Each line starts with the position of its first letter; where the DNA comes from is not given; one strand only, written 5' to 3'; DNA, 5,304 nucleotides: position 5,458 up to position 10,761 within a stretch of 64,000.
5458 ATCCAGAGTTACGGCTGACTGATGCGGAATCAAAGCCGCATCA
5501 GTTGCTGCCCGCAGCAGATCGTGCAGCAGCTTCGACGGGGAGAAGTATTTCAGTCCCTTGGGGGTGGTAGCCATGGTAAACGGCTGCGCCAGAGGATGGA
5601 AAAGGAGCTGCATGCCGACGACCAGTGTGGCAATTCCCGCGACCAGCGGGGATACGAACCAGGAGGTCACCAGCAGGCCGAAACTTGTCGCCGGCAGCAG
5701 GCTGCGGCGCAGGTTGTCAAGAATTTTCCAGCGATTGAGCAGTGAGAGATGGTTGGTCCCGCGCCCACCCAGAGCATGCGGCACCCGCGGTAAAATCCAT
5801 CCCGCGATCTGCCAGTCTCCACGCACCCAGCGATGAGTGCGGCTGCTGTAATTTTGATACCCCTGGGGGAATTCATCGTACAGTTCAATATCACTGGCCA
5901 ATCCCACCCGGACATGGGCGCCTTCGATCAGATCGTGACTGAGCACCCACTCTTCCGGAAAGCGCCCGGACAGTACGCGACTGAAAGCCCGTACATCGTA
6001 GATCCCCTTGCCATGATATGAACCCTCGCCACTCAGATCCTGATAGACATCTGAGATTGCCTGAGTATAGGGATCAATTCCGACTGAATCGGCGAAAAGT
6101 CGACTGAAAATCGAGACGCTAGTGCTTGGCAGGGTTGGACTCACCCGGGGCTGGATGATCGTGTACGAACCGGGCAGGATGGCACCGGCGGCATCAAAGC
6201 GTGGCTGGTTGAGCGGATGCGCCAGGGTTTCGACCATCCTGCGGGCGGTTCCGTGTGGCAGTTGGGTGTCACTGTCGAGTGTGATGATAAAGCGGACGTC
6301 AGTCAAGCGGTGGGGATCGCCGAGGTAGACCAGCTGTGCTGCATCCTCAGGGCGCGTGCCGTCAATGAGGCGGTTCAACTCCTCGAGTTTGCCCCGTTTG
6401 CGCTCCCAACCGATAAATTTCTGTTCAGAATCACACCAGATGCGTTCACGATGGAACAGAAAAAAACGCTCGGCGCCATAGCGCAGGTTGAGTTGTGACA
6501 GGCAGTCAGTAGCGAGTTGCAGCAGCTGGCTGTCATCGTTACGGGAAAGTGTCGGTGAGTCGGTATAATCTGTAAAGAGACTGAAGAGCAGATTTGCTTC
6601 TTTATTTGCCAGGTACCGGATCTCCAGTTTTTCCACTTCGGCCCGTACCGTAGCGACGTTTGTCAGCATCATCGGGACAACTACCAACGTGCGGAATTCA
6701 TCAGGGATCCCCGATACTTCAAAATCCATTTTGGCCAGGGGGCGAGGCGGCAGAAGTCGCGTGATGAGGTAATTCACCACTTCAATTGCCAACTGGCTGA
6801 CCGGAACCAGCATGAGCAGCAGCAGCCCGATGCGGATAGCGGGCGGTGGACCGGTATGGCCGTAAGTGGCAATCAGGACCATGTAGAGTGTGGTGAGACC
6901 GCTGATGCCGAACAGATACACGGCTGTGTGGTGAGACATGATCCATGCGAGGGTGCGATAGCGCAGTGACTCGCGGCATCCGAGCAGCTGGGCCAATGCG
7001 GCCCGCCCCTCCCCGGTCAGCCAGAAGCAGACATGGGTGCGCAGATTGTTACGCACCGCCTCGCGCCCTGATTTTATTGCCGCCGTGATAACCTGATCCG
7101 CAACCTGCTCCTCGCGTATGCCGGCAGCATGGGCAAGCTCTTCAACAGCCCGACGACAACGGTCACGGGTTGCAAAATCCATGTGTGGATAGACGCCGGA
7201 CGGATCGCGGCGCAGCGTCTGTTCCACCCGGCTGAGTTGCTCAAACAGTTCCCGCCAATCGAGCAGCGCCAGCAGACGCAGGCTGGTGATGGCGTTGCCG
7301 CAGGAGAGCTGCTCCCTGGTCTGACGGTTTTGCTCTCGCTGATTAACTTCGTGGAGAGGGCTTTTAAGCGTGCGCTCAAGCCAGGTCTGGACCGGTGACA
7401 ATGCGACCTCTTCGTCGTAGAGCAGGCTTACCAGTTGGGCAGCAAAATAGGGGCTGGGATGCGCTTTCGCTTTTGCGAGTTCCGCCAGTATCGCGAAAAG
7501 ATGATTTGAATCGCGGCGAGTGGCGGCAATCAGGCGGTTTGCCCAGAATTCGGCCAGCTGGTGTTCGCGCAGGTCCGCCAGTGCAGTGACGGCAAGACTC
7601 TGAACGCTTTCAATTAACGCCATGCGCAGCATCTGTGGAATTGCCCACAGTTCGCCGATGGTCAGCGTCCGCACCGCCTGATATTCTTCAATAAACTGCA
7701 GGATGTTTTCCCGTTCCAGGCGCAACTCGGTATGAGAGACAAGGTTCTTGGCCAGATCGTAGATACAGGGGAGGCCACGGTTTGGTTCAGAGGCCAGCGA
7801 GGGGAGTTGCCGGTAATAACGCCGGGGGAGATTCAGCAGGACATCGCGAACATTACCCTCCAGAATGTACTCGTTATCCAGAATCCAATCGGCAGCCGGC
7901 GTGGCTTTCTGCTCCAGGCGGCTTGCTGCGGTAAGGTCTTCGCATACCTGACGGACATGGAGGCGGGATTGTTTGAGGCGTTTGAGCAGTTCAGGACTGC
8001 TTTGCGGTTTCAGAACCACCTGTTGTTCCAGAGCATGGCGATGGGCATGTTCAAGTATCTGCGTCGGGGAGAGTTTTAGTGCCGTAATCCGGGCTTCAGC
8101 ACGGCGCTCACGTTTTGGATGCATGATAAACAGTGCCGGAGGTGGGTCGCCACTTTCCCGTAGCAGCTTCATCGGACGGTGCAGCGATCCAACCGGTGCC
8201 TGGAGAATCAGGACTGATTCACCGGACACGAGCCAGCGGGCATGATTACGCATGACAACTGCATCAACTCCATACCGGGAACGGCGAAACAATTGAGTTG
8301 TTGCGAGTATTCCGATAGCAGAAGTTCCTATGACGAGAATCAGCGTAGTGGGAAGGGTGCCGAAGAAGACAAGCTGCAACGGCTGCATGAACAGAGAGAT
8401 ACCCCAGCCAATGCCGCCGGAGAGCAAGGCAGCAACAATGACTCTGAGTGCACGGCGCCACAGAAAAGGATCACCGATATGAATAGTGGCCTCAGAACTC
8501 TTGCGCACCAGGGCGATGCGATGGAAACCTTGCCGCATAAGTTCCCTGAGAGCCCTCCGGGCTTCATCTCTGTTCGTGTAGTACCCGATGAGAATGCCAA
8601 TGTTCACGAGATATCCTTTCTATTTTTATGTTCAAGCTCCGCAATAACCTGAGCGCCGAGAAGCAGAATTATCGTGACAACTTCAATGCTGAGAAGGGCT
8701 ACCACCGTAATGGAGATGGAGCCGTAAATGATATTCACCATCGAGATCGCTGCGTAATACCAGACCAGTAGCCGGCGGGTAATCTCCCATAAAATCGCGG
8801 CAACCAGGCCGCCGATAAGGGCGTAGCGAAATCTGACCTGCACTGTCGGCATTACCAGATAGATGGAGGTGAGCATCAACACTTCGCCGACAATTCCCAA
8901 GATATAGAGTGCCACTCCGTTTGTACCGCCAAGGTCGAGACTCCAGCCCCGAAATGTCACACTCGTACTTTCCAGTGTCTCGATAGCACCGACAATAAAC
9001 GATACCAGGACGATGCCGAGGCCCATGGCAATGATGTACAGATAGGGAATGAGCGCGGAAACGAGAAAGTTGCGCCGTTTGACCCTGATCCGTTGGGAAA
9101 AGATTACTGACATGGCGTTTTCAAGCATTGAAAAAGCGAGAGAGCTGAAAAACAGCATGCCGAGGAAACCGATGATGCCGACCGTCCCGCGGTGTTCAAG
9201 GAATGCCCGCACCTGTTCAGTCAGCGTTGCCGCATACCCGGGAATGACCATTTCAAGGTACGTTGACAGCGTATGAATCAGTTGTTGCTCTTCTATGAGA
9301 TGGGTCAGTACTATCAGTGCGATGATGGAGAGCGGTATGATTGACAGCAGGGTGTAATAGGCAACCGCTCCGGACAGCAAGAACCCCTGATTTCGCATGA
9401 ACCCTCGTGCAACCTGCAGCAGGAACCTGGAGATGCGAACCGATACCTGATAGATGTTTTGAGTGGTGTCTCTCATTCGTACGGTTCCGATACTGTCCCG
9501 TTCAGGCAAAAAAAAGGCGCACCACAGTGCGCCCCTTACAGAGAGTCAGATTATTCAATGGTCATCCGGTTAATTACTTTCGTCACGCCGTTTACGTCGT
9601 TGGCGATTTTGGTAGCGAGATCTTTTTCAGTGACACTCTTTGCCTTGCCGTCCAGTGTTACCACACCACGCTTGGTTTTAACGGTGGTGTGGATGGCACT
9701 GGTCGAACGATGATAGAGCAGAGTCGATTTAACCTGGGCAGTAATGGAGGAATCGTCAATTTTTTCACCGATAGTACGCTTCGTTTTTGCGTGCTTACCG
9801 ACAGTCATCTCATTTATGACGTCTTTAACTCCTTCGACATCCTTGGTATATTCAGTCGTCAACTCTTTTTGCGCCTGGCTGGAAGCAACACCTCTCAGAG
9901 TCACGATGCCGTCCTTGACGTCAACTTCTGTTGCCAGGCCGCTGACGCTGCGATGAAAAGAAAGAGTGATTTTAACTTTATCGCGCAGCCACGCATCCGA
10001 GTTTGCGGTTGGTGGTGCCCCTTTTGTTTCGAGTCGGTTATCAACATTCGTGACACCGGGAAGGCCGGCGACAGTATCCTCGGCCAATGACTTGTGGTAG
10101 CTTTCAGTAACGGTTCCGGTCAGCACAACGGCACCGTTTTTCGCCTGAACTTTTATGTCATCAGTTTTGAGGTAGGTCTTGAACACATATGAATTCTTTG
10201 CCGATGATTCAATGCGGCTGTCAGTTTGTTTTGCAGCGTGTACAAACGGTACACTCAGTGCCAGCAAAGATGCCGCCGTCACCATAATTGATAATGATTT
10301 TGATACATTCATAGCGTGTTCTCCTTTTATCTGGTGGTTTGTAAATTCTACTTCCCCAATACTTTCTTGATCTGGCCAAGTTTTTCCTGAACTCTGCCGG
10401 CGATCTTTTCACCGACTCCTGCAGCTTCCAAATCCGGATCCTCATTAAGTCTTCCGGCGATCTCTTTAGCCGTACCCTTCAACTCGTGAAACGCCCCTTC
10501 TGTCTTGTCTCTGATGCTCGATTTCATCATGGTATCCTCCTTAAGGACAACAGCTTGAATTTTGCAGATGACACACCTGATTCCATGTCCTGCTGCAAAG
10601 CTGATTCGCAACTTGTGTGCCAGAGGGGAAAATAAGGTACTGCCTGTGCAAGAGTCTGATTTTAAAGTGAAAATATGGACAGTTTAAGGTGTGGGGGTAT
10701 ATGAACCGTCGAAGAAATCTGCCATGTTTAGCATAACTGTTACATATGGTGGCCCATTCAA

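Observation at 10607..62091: Nineteen sigma-54 (-24/-12) promoter matches in 64 kb, about one per transcription unit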

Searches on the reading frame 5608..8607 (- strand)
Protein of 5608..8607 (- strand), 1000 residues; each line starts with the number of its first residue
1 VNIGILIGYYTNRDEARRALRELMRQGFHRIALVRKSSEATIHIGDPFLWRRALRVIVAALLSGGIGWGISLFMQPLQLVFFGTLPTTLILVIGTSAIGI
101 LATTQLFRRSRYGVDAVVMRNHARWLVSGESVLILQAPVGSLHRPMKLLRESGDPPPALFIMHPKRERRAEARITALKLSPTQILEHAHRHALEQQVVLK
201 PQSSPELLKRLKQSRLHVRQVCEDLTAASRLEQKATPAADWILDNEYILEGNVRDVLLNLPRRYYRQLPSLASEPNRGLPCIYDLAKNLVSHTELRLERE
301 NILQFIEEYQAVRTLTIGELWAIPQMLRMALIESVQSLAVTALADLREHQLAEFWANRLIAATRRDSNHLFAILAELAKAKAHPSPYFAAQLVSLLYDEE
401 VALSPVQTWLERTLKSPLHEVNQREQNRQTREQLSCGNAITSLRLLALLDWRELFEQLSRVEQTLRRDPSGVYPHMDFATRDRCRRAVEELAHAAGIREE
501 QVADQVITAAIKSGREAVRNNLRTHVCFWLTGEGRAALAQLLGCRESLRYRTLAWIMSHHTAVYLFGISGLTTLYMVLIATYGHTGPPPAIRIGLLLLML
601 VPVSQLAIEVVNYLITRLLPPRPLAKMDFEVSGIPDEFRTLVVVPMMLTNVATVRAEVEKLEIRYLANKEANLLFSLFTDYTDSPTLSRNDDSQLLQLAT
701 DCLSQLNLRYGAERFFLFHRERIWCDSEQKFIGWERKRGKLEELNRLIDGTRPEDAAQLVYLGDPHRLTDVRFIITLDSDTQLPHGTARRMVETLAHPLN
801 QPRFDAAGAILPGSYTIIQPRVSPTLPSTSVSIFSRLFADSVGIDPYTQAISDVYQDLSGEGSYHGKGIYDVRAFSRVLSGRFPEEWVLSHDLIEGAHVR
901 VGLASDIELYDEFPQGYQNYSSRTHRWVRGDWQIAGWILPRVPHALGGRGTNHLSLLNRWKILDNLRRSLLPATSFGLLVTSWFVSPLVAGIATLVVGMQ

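Call 11: search_protein_families(library=pfam, proteins=[window:5608-8607:-])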
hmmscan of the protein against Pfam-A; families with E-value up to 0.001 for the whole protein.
window:5608-8607:- (1000 aa): 1 family
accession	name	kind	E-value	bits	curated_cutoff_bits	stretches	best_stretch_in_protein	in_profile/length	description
PF13632.12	Glyco_trans_2_3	-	0.00077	19.8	27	1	773-996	1-193/198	Glycosyl transferase family group 2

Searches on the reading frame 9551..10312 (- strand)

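Call 7: search_protein_families(library=pfam, proteins=[window:9551-10312:-])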
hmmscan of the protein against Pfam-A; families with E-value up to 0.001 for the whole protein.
window:9551-10312:- (253 aa): 2 families
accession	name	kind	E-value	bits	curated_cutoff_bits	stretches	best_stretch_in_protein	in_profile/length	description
PF04972.22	BON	-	1.4e-48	163.5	27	3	186-252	1-67/69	BON domain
PF21937.1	Yop-YscD_ppl_2nd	-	0.00034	20.7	27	0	56-96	25-66/67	YscD/CdsD-like Bon-like domain 2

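Call 47: search_protein_families(library=ncbifam, proteins=[window:9551-10312:-], max_evalue=0.00001)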
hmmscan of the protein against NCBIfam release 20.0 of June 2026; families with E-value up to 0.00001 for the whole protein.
window:9551-10312:- (253 aa): 4 families
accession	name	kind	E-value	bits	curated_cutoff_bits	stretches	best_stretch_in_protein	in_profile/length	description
NF007858.0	PRK10568.1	equivalog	1.6e-26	93.2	174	2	30-171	59-204/206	molecular chaperone OsmY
NF008247.1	PRK11023.1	equivalog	2.2e-16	60.2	184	1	133-251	76-189/192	division/outer membrane stress-associated lipid-binding lipoprotein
NF051434.1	ArfA_OmpATb_N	equivalog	1.8e-09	37.9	81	0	38-95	56-113/114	channel-forming protein ArfA/OmpATb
NF008399.0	PRK11198.1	equivalog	1.8e-07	31.7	134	0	126-178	43-95/149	peptidoglycan-binding protein LysM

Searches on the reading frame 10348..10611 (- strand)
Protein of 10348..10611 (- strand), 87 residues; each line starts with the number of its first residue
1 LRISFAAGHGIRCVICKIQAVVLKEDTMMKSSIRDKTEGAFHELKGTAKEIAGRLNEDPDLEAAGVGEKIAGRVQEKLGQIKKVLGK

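Call 7: search_protein_families(library=pfam, proteins=[window:10348-10611:-])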
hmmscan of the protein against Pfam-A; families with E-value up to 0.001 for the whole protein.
window:10348-10611:- (87 aa): 1 family
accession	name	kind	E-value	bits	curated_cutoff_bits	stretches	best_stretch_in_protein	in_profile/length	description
PF05532.17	CsbD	-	2.9e-13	49.9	40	1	35-83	1-49/53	CsbD-like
